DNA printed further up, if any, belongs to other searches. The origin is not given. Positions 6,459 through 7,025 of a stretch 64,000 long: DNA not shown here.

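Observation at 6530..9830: Chromosomal tandem array of seven Bdr-like genes forming a length ladder (2 to 6 copies of an 11-aa repeat)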

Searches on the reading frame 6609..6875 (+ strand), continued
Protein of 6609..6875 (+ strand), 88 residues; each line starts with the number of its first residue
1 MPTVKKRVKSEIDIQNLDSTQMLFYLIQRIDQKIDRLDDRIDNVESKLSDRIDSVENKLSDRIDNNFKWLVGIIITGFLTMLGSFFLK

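Call 52: search_protein_families(library=phrogs, proteins=[window:6609-6875:+, P0010, P0018, L002:1581-3914:+, L002:529-903:+, L002:322-489:+], max_evalue=0.001)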
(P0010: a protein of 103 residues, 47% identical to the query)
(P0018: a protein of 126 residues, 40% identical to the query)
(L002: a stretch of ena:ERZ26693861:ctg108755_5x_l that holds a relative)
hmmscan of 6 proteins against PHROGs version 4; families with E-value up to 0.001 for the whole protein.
window:6609-6875:+ (88 aa): 7 families
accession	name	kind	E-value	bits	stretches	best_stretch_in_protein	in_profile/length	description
phrog_1193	-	other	1e-05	26.5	1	27-88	8-72/76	hemolysin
phrog_6324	-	unknown function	0.00018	22.8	1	27-88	35-94/94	-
phrog_7090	-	unknown function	0.00021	22.8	1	28-74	61-111/127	-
phrog_2990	-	unknown function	0.00024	22.3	1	15-83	51-122/133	-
phrog_32850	-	unknown function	0.00043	21.8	0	26-52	41-67/73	-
phrog_689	-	lysis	0.00061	21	1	27-87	18-86/91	holin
phrog_1103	-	unknown function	0.00093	20.2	0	23-57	17-50/80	-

P0010 (103 aa): 3 families
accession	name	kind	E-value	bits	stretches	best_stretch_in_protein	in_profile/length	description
phrog_25855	-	unknown function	4.7e-06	27.6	1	27-99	59-131/136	-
phrog_9415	-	unknown function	0.0004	21.3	0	31-103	99-167/168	-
phrog_3556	-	unknown function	0.00041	20.5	1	26-91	185-256/276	-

P0018 (126 aa): 6 families
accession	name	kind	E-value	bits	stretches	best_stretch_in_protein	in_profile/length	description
phrog_20262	-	unknown function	6e-07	30.7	1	31-111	26-106/146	-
phrog_11953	-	DNA, RNA and nucleotide metabolism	6e-05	23.9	0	70-109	11-53/154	exonuclease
phrog_16654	-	unknown function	0.00021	22.4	0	70-112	34-76/101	-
phrog_7090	-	unknown function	0.00026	22.5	0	19-123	28-123/127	-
phrog_36210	-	unknown function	0.00053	21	0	69-101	20-51/54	-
phrog_5023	-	unknown function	0.00057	20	1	58-123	327-396/412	-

L002:1581-3914:+ (777 aa): 13 families
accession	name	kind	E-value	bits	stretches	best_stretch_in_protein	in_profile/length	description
phrog_669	-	lysis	1.3e-23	83.4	1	510-771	815-1057/1946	endolysin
phrog_342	-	head and packaging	1.8e-15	57.1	1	623-733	8-118/1235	internal virion protein with endolysin domain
phrog_14342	-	tail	8.1e-13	49.7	1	633-733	144-238/272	lytic tail fiber protein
phrog_2013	-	tail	1.7e-12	47.9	1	486-731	330-565/657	lytic tail protein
phrog_28504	-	tail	6.5e-12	46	1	633-748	236-345/597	lytic tail fiber protein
phrog_13449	-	other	1.4e-09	38.8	1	633-738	10-107/269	transglycosylase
phrog_4067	-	other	2.7e-07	30.4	1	607-714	652-760/980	transglycosylase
phrog_32437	-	unknown function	3.3e-07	31.4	1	632-728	74-169/205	-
phrog_13530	-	unknown function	5.9e-06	25.7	1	631-686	608-663/997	-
phrog_21143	-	tail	6.3e-05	22.5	1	633-737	7-106/576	lytic tail fiber protein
phrog_28981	-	other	6.4e-05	23.7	1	638-728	99-184/210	transglycosylase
phrog_10475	-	lysis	9.5e-05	22.2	1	663-765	308-394/700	endolysin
phrog_2533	-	unknown function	0.00096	18.3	0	633-738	748-849/1130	-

L002:529-903:+ (124 aa): 6 families
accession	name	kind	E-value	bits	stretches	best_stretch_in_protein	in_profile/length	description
phrog_6701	-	unknown function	2.3e-10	41.5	1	29-121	68-166/169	-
phrog_11953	-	DNA, RNA and nucleotide metabolism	2e-06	28.6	0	27-58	16-47/154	exonuclease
phrog_16654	-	unknown function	3.7e-05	24.8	0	36-115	27-92/101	-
phrog_20262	-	unknown function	0.00012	23.2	0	24-105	35-112/146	-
phrog_12015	-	unknown function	0.00051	20.7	0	31-99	93-149/165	-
phrog_937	-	other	0.00055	21.3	0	28-120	25-112/115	hemolysin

L002:322-489:+ (55 aa): 1 family
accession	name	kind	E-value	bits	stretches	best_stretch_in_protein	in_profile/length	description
phrog_1193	-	other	0.00061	20.7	0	17-55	37-72/76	hemolysin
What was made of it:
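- There are weak PHROG hits to 'hemolysin' phrog_1193 and 'holin' phrog_689 (call 52).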

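Call 79: predict_structure(alignment_id=A3)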
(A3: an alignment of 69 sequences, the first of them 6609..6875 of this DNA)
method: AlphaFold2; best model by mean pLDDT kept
length: 88 residues; sequences in the alignment: 69
mean_pLDDT: 90.9   pTM: 0.55
mean pLDDT of the five models: 90.9, 90.4, 90.0, 87.0, 84.5
residues with pLDDT >= 90: 68; 70-90: 9; 50-70: 11; < 50: 0
segments of 3 or more residues with pLDDT < 50: none
pLDDT, mean of each block of 10 residues (from residue 1): 65 80 94 98 98 97 95 98 94
secondary structure, 60 per line:
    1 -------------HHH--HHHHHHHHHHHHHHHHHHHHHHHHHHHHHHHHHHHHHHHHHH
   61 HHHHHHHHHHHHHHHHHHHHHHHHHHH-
elements in order: H19-87
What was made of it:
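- On XhlA family (PF10779): AF2 predicts a continuous helix at 19-87 (call 79).
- AF2 predicts a single helix at 19-87, pLDDT 90.9 (call 79).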

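Call 82: search_protein_families(library=pfam, proteins=[L020:4234-6798:+], max_evalue=0.0001)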
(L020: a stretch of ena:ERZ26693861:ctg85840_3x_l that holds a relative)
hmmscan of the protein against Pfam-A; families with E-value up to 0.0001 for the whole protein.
L020:4234-6798:+ (854 aa): 1 family
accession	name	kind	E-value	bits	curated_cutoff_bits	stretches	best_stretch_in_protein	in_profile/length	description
PF07581.17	Glug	-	7e-07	29.7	20.5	0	599-620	5-26/28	The GLUG motif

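Call 90: list_cluster_members(proteins=[P0013, P0029, P0041, P0032, P0047, P0081, P0043, P0021, P0056, P0077])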
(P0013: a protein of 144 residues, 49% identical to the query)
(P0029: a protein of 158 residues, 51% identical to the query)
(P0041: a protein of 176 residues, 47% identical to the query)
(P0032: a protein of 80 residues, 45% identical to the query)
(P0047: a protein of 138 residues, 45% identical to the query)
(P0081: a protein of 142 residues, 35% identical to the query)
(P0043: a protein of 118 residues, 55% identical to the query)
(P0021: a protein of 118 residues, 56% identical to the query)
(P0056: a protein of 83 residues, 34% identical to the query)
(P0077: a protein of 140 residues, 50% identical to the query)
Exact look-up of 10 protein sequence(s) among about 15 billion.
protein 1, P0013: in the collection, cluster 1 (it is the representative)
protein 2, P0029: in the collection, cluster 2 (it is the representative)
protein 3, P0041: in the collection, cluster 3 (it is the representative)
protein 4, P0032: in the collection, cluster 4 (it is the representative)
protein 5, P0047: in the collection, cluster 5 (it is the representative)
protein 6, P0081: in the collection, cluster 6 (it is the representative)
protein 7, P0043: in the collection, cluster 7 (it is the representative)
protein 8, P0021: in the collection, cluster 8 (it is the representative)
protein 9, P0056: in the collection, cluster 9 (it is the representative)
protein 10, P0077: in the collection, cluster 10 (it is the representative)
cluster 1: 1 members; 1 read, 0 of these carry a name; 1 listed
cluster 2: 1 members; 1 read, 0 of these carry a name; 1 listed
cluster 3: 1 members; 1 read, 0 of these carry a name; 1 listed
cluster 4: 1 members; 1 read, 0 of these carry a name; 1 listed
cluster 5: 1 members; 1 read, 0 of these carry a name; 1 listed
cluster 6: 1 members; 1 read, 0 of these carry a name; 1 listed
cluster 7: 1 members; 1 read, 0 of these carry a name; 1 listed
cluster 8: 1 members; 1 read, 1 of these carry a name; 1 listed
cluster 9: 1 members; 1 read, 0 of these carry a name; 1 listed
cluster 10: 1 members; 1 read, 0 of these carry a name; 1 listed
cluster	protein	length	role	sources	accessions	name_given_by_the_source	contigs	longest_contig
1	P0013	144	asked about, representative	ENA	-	-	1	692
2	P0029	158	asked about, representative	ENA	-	-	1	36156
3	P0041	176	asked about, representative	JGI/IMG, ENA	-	-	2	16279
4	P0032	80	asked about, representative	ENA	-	-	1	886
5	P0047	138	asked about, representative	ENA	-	-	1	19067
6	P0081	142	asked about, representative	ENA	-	-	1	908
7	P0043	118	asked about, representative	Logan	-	-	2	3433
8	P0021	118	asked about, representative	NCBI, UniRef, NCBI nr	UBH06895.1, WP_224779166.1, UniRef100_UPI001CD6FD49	hypothetical protein K8P10_002406 [Leucobacter sp. Psy1] | apolipoprotein A1/A4/E family protein n=1 Tax=Leucobacter sp. Psy1 TaxID=2875729 ... | apolipoprotein A1/A4/E family protein [Leucobacter sp. Psy1]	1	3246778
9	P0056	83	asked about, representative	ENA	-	-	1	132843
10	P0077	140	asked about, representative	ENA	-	-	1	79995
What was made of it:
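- One relative is named 'apolipoprotein A1/A4/E family protein' by its source (call 90).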
